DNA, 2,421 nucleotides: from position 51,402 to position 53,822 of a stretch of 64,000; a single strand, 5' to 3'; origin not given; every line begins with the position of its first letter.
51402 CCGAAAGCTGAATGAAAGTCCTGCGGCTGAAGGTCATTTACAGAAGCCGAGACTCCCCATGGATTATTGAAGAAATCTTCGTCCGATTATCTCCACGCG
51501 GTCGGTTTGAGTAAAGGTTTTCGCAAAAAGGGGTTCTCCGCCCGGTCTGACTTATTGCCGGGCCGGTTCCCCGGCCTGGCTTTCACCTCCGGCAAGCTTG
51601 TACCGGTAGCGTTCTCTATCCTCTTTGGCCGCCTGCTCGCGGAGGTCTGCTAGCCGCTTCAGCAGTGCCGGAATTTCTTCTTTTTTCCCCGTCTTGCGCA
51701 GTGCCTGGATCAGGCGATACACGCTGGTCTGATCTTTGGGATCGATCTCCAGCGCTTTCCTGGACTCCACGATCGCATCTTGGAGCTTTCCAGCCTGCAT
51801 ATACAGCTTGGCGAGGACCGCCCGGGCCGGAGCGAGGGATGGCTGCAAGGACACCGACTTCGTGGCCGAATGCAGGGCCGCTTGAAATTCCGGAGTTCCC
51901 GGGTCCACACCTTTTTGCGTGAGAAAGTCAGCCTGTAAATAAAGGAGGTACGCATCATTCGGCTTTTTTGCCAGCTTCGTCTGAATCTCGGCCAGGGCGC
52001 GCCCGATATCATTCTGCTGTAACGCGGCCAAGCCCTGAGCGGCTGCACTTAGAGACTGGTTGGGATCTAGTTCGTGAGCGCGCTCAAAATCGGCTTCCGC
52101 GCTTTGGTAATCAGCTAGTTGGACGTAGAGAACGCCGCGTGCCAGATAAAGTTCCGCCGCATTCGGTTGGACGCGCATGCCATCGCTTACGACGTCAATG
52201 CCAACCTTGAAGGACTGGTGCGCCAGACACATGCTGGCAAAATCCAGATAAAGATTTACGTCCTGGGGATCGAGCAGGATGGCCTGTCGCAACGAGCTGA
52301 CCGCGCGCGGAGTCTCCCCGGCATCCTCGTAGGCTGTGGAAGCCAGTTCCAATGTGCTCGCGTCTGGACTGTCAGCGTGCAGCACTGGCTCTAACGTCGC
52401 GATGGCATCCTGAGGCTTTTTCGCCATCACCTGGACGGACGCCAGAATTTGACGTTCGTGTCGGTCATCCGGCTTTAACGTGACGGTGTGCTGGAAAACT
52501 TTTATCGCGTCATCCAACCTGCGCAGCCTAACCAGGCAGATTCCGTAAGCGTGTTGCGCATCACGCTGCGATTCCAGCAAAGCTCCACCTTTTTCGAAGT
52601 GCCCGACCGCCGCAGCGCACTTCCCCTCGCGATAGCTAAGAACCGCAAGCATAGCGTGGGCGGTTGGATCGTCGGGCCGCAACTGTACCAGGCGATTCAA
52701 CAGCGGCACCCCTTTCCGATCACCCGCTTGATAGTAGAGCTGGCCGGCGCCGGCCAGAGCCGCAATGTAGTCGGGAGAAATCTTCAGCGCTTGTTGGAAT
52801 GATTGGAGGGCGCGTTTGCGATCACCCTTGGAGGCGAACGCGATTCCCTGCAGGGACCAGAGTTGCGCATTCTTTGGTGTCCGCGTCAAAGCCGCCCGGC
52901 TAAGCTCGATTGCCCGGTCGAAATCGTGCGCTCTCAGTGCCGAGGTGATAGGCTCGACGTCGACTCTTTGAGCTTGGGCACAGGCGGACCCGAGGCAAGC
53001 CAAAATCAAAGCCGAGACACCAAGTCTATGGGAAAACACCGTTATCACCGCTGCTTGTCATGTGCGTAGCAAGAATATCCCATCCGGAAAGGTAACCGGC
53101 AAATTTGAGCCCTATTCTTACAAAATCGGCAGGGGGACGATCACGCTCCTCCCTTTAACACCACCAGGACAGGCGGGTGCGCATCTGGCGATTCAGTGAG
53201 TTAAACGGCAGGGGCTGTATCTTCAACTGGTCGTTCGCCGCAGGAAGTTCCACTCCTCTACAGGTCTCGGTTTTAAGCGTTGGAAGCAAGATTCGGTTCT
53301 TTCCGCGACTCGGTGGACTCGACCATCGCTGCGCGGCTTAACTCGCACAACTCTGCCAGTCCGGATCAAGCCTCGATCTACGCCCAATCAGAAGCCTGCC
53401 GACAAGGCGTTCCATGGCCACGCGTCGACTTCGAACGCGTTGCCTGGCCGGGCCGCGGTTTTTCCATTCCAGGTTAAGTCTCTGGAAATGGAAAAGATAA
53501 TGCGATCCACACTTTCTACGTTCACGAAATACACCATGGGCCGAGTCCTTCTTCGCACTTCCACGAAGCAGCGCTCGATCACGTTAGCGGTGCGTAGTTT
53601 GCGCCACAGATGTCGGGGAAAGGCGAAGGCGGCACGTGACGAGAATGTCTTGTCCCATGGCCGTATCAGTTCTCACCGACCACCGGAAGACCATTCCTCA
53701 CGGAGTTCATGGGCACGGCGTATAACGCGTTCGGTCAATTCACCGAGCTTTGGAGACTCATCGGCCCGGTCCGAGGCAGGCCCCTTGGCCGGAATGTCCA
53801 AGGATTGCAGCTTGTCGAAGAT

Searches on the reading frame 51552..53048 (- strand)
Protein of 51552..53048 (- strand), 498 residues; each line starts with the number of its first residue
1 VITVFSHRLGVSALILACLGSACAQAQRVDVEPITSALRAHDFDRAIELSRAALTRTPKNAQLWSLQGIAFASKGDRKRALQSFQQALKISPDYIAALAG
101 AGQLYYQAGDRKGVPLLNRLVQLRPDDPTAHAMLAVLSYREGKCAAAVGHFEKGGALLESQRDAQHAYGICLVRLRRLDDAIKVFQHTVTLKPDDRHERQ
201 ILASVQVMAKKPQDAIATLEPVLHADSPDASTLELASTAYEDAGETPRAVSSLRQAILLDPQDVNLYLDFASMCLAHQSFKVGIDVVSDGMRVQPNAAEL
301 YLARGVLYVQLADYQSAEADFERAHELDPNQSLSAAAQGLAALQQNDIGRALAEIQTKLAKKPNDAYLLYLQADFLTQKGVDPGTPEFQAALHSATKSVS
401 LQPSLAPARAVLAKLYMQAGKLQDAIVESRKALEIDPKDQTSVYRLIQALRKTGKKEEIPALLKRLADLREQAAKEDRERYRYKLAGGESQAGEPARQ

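Call 10: search_protein_families(library=pfam, proteins=[window:51552-53048:-], max_evalue=0.01)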
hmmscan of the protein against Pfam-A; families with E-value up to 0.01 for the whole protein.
window:51552-53048:- (498 aa): 29 families (the best 25 are shown)
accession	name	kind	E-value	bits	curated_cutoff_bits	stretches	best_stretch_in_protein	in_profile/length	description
PF07719.23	TPR_2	-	4.9e-27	92.2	27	2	298-330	1-33/34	Tetratricopeptide repeat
PF13432.12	TPR_16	-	2.9e-26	92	32.7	1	35-94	5-64/65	Tetratricopeptide repeat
PF14559.12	TPR_19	-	5.4e-26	91.2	25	3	74-136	4-67/68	Tetratricopeptide repeat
PF13428.12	TPR_14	-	2.5e-25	86.8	23.5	0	408-448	3-43/44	Tetratricopeptide repeat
PF23914.1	TPR_CcmH_CycH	-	8.7e-24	84.6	42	2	51-161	40-154/158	Cytochrome c-type biogenesis protein H TPR domain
PF00515.34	TPR_1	-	1.7e-23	81.8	27.8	2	298-330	1-33/34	Tetratricopeptide repeat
PF13181.12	TPR_8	-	5.2e-22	76.5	25.7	2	298-330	1-33/34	Tetratricopeptide repeat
PF13414.12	TPR_11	-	3.5e-21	75.1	26.8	2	70-109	3-42/42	TPR repeat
PF13371.12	TPR_9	-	1e-20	73.9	35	2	277-332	8-63/73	Tetratricopeptide repeat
PF13431.12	TPR_17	-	1.4e-16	59.7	24.4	0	293-318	8-33/34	Tetratricopeptide repeat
PF12895.13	ANAPC3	-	2.6e-16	60.1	27.2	1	116-187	11-81/82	Anaphase-promoting complex, cyclosome, subunit 3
PF09295.16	ChAPs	-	1.8e-12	47.4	20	1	275-463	144-323/395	ChAPs (Chs5p-Arf1p-binding proteins)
PF13424.12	TPR_12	-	1.8e-11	44.5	30.1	1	42-91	18-75/77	Tetratricopeptide repeat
PF25064.1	ARM_TT21_5th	-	5.4e-10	40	27.8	1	408-478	3-73/117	TT21 fifth ARM repeats domain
PF13429.12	TPR_15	-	1e-08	35.4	26.2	1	410-472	150-212/280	Tetratricopeptide repeat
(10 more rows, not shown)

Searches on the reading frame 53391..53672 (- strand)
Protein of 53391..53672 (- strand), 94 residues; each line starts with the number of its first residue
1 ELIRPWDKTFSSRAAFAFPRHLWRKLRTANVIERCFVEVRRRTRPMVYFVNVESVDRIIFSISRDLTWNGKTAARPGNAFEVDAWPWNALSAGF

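Call 10: search_protein_families(library=pfam, proteins=[window:53391-53672:-], max_evalue=0.01)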
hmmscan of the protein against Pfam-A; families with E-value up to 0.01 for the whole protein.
seq(94 aa): 1 family
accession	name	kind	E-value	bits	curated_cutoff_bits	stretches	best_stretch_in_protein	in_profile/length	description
PF00872.24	Transposase_mut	-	4.6e-09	36.1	21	1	4-67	309-373/379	Transposase, Mutator family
